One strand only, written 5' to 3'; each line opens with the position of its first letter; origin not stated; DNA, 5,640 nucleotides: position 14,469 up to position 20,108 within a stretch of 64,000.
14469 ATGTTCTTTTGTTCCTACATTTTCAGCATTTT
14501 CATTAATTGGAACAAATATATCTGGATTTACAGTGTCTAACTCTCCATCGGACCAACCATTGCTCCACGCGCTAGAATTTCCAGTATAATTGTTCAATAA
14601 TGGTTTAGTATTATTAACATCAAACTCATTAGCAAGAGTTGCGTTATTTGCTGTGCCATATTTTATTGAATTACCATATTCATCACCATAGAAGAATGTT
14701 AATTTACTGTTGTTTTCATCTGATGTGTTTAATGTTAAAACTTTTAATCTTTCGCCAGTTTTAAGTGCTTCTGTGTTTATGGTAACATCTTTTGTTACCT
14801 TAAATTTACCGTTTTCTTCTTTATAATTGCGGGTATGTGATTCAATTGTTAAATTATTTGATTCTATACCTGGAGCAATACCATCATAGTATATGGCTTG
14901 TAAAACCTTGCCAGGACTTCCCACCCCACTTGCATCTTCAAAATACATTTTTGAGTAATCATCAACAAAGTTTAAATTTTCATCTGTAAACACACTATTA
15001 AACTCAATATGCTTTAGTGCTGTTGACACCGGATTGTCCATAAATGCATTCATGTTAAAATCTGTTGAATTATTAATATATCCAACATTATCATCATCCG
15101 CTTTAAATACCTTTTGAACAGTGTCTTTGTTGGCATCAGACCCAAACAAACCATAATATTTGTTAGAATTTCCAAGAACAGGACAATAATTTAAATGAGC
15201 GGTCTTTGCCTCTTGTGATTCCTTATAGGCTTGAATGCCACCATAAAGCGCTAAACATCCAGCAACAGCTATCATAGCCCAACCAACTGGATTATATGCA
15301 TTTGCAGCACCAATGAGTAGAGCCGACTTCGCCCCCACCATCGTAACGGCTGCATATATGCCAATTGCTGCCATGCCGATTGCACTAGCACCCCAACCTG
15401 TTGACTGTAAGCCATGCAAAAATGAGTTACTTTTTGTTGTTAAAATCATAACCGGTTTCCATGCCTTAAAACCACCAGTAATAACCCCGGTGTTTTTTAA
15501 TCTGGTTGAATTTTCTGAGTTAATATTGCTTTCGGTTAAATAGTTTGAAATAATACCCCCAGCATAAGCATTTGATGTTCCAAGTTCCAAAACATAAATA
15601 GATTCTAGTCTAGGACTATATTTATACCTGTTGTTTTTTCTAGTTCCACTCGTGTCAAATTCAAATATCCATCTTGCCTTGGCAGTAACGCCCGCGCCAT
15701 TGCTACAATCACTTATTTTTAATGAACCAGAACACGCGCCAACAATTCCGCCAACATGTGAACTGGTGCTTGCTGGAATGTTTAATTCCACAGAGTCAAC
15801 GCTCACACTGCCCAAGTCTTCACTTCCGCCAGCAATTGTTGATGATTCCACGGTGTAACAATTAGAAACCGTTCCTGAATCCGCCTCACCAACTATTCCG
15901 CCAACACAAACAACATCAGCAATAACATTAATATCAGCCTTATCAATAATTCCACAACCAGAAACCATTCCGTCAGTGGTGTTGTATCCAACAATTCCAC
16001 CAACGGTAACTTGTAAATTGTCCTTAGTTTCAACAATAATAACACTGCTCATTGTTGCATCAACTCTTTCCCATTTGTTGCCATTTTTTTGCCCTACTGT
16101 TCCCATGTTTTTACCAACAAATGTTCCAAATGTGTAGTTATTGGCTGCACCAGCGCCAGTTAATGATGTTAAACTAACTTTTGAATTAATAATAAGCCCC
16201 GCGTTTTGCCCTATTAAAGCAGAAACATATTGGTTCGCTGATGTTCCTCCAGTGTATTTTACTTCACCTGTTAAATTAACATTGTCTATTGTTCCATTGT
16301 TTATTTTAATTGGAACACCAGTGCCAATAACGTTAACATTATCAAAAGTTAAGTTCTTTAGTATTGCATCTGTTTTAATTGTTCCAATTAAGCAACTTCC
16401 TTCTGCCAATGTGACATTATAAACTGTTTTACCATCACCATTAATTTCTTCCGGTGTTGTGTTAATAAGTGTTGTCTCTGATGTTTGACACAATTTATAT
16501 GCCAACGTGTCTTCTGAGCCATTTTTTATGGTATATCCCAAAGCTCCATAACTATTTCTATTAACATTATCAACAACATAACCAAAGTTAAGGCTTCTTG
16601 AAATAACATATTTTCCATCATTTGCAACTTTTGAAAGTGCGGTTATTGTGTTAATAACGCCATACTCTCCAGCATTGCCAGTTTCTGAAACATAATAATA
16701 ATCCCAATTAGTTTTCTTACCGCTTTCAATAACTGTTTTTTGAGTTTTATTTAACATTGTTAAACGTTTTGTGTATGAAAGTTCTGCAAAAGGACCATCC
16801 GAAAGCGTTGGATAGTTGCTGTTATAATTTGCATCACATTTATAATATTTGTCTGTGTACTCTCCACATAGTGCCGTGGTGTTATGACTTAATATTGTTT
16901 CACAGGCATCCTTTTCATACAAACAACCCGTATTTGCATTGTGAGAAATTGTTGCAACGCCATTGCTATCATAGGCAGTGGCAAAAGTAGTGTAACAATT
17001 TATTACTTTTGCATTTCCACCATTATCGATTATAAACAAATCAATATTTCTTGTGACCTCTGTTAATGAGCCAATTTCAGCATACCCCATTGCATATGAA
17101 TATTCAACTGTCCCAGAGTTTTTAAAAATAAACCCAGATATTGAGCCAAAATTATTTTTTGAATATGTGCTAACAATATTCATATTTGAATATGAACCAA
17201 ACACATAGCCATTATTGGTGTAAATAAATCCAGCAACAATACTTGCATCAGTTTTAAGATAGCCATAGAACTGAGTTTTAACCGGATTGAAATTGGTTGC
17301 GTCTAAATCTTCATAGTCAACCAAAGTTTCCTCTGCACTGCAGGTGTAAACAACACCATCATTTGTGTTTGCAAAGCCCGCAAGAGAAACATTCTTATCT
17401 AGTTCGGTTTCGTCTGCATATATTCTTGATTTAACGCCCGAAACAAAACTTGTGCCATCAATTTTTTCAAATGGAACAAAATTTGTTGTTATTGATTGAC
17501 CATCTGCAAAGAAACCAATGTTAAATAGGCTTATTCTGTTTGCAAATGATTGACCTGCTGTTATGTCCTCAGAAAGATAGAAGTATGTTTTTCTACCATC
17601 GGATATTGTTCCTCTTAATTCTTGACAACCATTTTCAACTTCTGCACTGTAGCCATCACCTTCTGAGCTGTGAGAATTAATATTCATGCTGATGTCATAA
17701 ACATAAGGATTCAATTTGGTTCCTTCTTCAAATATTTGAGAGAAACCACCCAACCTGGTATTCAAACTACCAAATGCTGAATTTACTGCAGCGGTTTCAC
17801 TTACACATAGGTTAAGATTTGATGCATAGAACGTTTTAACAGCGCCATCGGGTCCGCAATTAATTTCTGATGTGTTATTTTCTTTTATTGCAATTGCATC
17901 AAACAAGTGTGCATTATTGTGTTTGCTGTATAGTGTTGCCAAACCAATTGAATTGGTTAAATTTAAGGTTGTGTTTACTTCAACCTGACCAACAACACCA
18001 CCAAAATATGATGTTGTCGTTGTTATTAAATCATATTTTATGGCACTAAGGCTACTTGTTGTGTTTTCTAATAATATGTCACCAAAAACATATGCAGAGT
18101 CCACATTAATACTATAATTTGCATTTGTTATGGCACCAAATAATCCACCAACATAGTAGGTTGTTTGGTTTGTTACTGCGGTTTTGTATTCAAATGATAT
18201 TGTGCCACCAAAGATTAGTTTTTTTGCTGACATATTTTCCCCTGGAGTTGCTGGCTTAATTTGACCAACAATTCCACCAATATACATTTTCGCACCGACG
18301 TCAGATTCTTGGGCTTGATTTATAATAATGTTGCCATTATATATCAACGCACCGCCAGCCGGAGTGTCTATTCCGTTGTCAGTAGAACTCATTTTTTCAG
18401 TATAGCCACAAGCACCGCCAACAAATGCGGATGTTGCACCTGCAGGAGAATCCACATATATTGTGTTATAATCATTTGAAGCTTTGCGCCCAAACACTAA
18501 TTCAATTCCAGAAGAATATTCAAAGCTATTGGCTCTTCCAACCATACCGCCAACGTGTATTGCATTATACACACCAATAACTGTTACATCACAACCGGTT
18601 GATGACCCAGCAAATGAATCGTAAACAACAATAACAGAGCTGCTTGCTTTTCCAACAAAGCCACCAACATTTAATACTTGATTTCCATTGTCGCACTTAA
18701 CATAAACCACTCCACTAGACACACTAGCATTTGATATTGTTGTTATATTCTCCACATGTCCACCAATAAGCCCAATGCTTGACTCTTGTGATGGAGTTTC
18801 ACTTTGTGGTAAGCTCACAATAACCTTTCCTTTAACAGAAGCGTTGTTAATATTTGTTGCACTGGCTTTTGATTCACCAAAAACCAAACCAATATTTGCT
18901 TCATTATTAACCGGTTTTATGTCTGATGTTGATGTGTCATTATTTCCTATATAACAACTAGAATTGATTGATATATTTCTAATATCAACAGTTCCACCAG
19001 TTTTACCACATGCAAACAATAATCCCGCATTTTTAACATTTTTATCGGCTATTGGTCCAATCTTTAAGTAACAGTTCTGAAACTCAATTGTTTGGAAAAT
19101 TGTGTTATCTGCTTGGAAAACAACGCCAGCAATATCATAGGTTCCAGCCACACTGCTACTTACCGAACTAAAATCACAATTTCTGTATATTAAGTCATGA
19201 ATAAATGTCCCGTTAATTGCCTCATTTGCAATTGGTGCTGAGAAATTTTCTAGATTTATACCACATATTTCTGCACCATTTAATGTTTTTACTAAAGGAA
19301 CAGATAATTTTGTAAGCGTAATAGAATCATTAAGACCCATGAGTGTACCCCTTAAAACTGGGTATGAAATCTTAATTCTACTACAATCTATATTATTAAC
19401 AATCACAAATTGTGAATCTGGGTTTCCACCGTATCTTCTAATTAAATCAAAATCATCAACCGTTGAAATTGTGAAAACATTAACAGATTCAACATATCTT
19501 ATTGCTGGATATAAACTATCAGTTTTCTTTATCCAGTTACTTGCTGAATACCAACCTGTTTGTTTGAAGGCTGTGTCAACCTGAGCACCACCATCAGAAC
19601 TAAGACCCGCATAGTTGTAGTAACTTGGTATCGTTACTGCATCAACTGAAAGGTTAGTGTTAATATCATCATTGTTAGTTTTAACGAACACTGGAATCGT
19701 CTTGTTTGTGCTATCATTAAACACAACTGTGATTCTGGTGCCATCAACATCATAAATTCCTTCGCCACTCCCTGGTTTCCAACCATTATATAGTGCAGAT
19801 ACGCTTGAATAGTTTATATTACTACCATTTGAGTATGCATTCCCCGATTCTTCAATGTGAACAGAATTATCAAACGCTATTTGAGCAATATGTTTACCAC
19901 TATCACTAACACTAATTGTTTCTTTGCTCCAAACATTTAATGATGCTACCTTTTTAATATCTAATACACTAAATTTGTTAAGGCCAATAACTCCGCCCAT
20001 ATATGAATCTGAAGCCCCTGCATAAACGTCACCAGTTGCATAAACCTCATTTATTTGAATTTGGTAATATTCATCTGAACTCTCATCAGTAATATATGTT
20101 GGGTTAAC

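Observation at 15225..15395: Internal two-helix hydrophobic hairpin with a lipobox-like 'AVAGC' three-quarters of the way along the 5,956-aa lipoprotein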

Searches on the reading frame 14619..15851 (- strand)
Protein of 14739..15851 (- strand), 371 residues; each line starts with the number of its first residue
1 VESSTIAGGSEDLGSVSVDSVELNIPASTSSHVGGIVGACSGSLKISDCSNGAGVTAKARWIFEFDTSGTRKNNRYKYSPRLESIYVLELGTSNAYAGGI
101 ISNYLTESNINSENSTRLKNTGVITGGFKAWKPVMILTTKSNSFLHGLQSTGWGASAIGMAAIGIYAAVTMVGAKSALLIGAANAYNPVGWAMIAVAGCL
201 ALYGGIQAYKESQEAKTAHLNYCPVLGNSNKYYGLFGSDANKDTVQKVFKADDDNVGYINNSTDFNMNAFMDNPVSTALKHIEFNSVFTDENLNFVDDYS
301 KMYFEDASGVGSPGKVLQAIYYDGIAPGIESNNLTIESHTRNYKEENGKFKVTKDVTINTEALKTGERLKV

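Call 30: predict_structure(protein=window:14739-15851:-)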
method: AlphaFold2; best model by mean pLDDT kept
length: 371 residues; sequences in the alignment: 1
mean_pLDDT: 30.7   pTM: 0.17
mean pLDDT of the five models: 30.7, 26.0, 25.6, 24.6, 24.4
residues with pLDDT >= 90: 0; 70-90: 0; 50-70: 0; < 50: 371
segments of 3 or more residues with pLDDT < 50: 1-371
pLDDT, mean of each block of 10 residues (from residue 1): 29 35 33 31 32 31 36 32 25 27 28 31 25 21 25 30 32 27 28 35 31 29 33 36 41 37 30 26 22 25 27 28 30 32 36 40 36 35
secondary structure, 60 per line:
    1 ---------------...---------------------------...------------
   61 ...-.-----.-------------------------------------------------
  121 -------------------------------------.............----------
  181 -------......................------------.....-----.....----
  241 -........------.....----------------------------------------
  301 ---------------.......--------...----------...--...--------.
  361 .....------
elements in order: E16-18 E61-63 H158-170 H188-209 E222-226 E232-236 H242-249 E256-260 H316-322 E344-346 E349-351 H360-365

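Call 38: find_related_loci(query=A2, collection=genome_contigs, flank=10000)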
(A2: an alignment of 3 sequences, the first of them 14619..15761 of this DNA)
Query A2 (381 aa) in genome_contigs; peptide patterns used: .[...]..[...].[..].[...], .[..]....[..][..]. (x = any residue, [..] = any of these).
48 stretches matched a pattern; 2 encode a relative of the query (tblastn E <= 1e-3); 2 distinct loci.
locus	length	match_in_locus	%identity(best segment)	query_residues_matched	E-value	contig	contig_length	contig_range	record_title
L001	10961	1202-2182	31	1-303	6e-29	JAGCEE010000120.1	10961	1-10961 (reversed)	MAG: Clostridia bacterium isolate RGIG9710 Yak_Omasum-3__c598516, whole genome shotgun sequence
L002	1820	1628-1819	47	11-75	2e-10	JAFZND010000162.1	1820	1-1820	MAG: Clostridia bacterium isolate RGIG7918 Water_buffalos_Reticulum.Co__c4915589, whole genome shotgun sequence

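Call 41: find_related_loci(query=A2, collection=metagenome_contigs, flank=10000)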
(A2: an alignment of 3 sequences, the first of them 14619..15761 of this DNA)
Query A2 (381 aa) in metagenome_contigs; peptide patterns used: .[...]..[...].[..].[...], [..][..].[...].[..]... (x = any residue, [..] = any of these).
133 stretches matched a pattern, but none encodes a relative of the query by tblastn (E <= 1e-3).

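Call 42: find_homologous_proteins(query=A2, max_evalue=0.001)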
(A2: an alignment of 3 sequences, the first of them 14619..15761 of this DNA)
Query A2 (3 sequences) (381 aa, profile of the alignment): 1 proteins with E <= 0.001 among 8000 candidates.
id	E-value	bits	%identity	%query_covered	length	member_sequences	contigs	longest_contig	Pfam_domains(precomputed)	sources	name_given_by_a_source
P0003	3.3e-24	104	47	17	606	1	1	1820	-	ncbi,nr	ncbi:MAG: hypothetical protein IK070_03520, partial [Clostridia bacterium]|nr:hypothetical protein [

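Call 47: predict_structure(alignment_id=A2)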
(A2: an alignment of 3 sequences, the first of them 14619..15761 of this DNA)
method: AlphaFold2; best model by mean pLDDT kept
length: 381 residues; sequences in the alignment: 3
mean_pLDDT: 29.0   pTM: 0.18
mean pLDDT of the five models: 29.0, 26.9, 26.5, 25.9, 24.9
residues with pLDDT >= 90: 0; 70-90: 0; 50-70: 0; < 50: 381
segments of 3 or more residues with pLDDT < 50: 1-381
pLDDT, mean of each block of 10 residues (from residue 1): 24 29 27 30 32 28 27 30 31 25 27 30 27 30 35 38 38 37 30 26 27 30 26 27 28 27 28 27 26 24 32 29 34 30 28 27 29 25 23
secondary structure, 60 per line:
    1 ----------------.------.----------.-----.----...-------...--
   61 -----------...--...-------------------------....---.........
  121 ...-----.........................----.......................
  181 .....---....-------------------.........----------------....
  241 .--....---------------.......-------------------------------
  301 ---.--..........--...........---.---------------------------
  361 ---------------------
elements in order: E46-48 E56-58 E105-108 H112-123 H129-153 H158-185 E189-192 H212-220 H237-241 H244-247 H263-269 E307-316 E319-329

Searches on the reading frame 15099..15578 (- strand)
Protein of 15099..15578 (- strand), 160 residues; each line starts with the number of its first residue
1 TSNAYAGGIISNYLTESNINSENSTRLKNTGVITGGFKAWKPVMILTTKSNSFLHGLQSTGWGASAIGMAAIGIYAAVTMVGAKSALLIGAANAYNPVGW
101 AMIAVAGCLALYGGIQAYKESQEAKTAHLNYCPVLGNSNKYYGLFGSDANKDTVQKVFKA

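Call 24: search_protein_families(library=phrogs, proteins=[window:15099-15551:-], max_evalue=1)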
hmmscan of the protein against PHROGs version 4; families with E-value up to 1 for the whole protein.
window:15099-15551:- (151 aa): 7 families
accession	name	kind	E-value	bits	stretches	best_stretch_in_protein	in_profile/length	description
phrog_5218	-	unknown function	0.0039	16.3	1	57-126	610-678/1599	-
phrog_1272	-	tail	0.047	12.3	1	18-102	604-668/1606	tail length tape measure protein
phrog_1533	-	tail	0.049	12.1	1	20-115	579-675/1688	tail length tape measure protein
phrog_28107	-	unknown function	0.095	14.1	1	72-113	59-100/129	-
phrog_26802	-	unknown function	0.15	13.2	1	71-101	26-55/71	-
phrog_14901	-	tail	0.15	11.5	1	34-83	473-524/606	tail length tape measure protein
phrog_1293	-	tail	0.2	10.4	1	22-113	539-636/1424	tail length tape measure protein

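Call 70: find_related_loci(query=A4, collection=metagenome_contigs, flank=10000)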
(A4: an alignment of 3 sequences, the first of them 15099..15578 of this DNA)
Query A4 (160 aa) in metagenome_contigs; peptide patterns used: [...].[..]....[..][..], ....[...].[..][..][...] (x = any residue, [..] = any of these).
181 stretches matched a pattern, but none encodes a relative of the query by tblastn (E <= 1e-3).

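Call 71: find_related_loci(query=A4, collection=viral_contigs, flank=5000)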
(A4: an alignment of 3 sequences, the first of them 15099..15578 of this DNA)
Query A4 (160 aa) in viral_contigs; peptide patterns used: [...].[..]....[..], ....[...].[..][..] (x = any residue, [..] = any of these).
116 stretches matched a pattern, but none encodes a relative of the query by tblastn (E <= 1e-3).

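Call 75: search_dna_similar(query=window:15099-15578:-, collection=phages, mode=protein, max_evalue=1, max_rows=10)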
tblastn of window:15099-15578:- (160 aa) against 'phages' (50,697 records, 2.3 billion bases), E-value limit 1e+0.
Records with a match: 2; places in all: 2; records where one place covers at least 80% of the query: 0.
Best place of each record, by identity: <60% 2.
By first word of the organism name: Serratia 2.
By host as written in the record: Serratia marcescens 2170 2.
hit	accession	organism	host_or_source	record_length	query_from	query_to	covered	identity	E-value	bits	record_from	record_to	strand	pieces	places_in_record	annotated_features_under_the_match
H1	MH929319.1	Serratia phage vB_SmaA_3M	Serratia marcescens 2170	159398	17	62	29%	32.0%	3e-1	37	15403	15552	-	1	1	hypothetical protein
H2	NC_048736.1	Serratia phage vB_SmaA_3M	Serratia marcescens 2170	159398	17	62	29%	32.0%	3e-1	37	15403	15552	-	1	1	hypothetical protein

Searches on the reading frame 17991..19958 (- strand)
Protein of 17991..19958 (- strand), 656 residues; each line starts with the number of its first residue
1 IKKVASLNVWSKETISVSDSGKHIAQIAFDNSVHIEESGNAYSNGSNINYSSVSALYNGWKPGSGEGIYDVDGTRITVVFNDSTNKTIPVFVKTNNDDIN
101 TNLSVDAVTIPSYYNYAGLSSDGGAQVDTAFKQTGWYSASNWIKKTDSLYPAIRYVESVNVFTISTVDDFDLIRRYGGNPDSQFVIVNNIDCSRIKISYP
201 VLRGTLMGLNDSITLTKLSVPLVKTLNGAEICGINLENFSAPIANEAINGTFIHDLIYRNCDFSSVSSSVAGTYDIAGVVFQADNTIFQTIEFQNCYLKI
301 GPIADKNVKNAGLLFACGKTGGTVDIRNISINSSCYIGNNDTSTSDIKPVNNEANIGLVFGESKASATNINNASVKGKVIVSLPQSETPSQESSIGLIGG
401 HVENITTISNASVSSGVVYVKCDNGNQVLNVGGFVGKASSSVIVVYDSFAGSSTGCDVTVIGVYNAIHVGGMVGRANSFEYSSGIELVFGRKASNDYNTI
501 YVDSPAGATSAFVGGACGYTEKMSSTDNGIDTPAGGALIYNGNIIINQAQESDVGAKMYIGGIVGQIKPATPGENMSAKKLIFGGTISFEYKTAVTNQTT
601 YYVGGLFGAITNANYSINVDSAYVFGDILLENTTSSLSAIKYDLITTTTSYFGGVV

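Call 9: search_protein_families(library=pfam, proteins=[window:17991-19958:-], max_evalue=5)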
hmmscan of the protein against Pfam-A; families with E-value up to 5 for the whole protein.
window:17991-19958:- (656 aa): 1 family
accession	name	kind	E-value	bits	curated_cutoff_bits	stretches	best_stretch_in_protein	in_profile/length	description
PF05342.19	Peptidase_M26_N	-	0.016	14.9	27.7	1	171-240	145-223/250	M26 IgA1-specific Metallo-endopeptidase N-terminal region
